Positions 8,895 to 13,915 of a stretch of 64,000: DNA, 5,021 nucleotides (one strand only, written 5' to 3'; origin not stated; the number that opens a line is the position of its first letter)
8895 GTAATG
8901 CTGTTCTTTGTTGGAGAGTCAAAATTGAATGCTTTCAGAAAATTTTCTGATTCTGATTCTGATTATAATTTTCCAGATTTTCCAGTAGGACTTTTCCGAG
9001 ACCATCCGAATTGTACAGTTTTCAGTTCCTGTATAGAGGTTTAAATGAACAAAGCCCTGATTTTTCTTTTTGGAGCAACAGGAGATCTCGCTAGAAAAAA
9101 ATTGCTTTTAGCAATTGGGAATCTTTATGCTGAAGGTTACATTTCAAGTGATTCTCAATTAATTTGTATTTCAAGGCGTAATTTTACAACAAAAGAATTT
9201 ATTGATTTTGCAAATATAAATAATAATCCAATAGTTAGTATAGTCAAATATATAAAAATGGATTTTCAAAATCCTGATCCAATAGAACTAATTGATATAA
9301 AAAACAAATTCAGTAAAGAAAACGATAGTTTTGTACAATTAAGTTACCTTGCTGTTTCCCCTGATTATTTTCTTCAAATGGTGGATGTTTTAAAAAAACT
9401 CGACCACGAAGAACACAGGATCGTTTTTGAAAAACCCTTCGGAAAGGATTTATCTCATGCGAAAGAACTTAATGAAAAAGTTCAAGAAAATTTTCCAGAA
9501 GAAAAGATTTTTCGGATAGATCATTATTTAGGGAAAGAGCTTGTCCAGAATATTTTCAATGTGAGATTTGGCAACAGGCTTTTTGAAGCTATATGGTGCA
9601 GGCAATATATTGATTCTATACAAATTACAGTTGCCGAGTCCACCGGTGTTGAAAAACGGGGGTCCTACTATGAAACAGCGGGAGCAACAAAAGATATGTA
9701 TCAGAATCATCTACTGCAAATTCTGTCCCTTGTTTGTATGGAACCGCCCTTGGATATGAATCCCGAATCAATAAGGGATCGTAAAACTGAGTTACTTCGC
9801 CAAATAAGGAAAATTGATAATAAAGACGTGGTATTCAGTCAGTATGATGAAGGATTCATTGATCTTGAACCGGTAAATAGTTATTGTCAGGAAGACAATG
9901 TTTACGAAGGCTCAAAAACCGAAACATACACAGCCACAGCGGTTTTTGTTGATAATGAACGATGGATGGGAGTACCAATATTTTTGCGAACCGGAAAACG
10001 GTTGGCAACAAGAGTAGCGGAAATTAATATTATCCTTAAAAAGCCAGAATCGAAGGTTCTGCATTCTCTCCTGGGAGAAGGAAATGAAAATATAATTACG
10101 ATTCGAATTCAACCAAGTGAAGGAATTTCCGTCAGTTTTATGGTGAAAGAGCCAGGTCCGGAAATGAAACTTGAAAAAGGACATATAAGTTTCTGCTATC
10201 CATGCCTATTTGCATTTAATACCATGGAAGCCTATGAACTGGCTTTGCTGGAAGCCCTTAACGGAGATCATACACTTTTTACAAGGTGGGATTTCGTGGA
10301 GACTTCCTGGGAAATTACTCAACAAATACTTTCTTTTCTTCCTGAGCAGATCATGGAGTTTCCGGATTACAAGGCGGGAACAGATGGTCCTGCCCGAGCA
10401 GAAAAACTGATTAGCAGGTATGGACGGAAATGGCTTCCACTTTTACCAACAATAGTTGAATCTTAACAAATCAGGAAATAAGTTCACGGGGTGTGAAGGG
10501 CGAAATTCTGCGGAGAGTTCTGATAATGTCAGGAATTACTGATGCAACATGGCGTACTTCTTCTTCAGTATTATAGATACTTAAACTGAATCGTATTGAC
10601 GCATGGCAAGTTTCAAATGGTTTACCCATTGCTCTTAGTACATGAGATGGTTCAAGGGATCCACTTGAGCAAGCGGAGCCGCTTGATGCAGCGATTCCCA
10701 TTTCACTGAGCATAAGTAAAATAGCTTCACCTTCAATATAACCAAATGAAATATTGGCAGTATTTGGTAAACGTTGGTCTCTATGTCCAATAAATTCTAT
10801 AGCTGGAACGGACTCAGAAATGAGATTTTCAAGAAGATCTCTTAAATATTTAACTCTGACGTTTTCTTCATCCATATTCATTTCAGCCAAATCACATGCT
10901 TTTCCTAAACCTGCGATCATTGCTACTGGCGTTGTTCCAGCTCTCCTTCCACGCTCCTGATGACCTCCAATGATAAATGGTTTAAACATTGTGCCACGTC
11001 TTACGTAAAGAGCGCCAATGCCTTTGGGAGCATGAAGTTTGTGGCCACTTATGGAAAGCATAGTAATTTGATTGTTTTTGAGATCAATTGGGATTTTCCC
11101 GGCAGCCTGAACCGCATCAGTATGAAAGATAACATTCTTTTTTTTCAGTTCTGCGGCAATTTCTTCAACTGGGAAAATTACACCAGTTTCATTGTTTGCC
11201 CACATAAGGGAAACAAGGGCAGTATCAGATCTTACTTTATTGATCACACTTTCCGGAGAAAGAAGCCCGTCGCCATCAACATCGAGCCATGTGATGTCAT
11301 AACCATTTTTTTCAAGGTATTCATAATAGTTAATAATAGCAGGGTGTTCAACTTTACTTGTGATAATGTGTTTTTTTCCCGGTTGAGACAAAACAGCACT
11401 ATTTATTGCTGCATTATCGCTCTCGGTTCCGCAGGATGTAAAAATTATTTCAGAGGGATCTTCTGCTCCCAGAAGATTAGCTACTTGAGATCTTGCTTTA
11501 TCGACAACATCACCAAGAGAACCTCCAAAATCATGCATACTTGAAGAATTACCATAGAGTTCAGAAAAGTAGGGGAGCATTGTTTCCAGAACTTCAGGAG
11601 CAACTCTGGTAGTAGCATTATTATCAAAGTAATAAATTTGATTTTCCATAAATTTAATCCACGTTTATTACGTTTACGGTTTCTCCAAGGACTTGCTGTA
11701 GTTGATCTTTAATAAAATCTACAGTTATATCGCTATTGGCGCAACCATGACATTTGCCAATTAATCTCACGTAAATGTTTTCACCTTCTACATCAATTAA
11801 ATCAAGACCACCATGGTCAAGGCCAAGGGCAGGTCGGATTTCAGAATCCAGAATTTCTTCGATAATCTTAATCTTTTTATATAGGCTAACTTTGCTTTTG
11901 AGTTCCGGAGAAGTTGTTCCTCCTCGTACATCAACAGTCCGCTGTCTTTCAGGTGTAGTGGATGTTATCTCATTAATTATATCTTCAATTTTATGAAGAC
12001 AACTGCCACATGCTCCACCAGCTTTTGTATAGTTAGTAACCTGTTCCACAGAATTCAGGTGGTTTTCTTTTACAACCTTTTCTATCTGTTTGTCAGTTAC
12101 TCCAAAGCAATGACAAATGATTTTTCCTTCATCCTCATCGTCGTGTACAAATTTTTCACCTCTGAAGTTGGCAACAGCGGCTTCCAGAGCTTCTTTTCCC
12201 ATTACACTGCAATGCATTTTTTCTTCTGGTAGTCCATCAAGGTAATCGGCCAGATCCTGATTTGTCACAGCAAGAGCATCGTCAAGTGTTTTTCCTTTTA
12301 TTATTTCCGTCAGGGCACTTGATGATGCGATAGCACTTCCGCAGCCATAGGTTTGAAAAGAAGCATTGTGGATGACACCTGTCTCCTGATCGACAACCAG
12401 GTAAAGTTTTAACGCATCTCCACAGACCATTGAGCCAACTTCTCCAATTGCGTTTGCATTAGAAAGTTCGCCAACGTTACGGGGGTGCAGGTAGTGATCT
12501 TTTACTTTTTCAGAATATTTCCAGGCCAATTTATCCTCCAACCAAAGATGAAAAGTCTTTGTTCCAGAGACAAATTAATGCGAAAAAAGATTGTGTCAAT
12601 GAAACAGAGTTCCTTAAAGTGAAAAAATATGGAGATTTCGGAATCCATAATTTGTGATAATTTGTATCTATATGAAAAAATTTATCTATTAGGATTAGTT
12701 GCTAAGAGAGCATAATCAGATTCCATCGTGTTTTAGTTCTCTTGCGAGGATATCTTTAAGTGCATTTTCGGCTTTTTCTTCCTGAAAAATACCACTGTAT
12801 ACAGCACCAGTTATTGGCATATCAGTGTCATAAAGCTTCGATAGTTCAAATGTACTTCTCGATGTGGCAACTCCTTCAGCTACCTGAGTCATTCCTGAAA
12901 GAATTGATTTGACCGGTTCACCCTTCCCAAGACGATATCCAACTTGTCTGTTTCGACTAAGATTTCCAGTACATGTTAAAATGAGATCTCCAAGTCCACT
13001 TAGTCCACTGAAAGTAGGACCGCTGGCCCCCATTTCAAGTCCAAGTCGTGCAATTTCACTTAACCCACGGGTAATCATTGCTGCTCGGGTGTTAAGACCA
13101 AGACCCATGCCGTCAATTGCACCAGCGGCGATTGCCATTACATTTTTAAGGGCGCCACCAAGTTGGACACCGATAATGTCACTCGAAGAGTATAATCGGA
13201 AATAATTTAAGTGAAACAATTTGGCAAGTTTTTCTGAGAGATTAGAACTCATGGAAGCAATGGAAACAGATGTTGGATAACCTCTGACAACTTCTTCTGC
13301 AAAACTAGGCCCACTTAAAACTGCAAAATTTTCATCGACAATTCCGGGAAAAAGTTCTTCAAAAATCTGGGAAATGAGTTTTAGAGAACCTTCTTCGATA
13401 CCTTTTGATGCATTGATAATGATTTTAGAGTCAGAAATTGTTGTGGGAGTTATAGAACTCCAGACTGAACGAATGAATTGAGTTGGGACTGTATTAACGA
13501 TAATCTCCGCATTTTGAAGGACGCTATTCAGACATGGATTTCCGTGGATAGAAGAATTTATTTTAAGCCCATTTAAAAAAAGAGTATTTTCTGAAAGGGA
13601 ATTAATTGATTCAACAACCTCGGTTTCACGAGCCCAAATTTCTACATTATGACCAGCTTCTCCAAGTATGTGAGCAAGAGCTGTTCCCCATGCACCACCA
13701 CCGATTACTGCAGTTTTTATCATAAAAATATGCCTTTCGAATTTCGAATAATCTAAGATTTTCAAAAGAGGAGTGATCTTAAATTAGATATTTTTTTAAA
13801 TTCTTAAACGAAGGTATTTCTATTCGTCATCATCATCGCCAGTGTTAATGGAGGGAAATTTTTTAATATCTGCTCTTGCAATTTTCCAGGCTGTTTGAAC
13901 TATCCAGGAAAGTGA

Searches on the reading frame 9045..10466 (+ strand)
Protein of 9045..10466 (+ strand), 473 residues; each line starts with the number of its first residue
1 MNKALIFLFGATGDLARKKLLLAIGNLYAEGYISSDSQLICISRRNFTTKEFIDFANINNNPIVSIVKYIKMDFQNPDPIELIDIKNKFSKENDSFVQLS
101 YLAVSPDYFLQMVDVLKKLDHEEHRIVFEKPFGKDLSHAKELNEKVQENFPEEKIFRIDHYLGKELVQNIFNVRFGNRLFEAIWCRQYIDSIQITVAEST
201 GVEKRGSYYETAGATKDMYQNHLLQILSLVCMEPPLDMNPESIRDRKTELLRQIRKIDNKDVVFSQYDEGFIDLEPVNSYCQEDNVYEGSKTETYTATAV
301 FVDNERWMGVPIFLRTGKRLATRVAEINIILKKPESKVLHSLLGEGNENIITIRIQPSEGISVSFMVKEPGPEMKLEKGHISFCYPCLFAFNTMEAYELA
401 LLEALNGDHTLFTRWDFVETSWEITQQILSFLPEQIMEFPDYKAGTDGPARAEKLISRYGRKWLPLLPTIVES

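Call 30: search_protein_families(library=pfam, proteins=[window:9045-10466:+], max_evalue=0.0001)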
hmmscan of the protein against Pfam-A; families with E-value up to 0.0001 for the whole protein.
window:9045-10466:+ (473 aa): 2 families
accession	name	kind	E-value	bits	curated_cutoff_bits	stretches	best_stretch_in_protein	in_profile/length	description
PF02781.21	G6PD_C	-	5e-100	334.8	27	1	173-463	3-295/296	Glucose-6-phosphate dehydrogenase, C-terminal domain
PF00479.28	G6PD_N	-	1.2e-38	134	22.1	1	8-169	2-183/183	Glucose-6-phosphate dehydrogenase, NAD binding domain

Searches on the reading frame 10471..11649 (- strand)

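Call 30: search_protein_families(library=pfam, proteins=[window:10471-11649:-], max_evalue=0.0001)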
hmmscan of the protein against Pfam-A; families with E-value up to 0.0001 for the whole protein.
window:10471-11649:- (392 aa): 1 family
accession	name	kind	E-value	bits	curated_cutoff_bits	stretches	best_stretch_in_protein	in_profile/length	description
PF00266.25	Aminotran_5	-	2e-89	300.6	21.5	1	7-367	2-370/371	Aminotransferase class-V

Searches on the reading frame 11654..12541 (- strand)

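Call 31: search_protein_families(library=pfam, proteins=[window:11654-12541:-], max_evalue=0.0001)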
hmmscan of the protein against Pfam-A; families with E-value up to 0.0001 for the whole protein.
window:11654-12541:- (295 aa): 3 families
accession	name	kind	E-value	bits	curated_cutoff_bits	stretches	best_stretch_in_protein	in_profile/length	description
PF01592.21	NifU_N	-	9.7e-48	161.9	22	1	9-130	2-124/127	NifU-like N terminal domain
PF04324.20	Fer2_BFD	-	3.8e-20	72.4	26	1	141-191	1-50/50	BFD-like [2Fe-2S] binding domain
PF01106.22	NifU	-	5.8e-17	62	27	1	227-292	1-67/67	NifU-like domain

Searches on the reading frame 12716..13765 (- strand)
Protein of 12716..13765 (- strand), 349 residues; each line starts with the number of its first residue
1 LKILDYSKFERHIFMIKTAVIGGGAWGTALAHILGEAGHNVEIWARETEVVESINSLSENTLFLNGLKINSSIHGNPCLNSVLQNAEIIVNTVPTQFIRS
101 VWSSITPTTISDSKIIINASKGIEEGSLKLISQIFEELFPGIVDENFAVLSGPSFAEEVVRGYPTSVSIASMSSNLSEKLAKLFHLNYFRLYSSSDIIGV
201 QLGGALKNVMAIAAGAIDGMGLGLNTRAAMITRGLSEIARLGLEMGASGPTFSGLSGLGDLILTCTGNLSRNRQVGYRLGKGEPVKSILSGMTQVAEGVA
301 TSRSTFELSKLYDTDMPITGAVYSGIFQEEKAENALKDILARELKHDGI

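Call 8: search_protein_families(library=pfam, proteins=[window:12716-13765:-], max_evalue=0.001)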
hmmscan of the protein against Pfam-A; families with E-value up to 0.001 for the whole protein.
window:12716-13765:- (349 aa): 5 families
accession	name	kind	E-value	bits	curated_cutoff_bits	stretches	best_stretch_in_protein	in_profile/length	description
PF07479.19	NAD_Gly3P_dh_C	-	4.5e-51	173.2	25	1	196-336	1-141/142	NAD-dependent glycerol-3-phosphate dehydrogenase C-terminus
PF01210.29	NAD_Gly3P_dh_N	-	9.5e-44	149.6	23.1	1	18-174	2-155/158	NAD-dependent glycerol-3-phosphate dehydrogenase N-terminus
PF20618.3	GPD_NAD_C_bact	-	1.5e-20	73.9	27.6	1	256-322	1-66/66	Bacterial GPD, NAD-dependent C-terminal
PF03807.23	F420_oxidored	-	3e-07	31.4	21.6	1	18-120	2-92/94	NADP oxidoreductase coenzyme F420-dependent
PF02558.23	ApbA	-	4.8e-05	23.4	22.2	1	19-117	2-98/150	Ketopantoate reductase PanE/ApbA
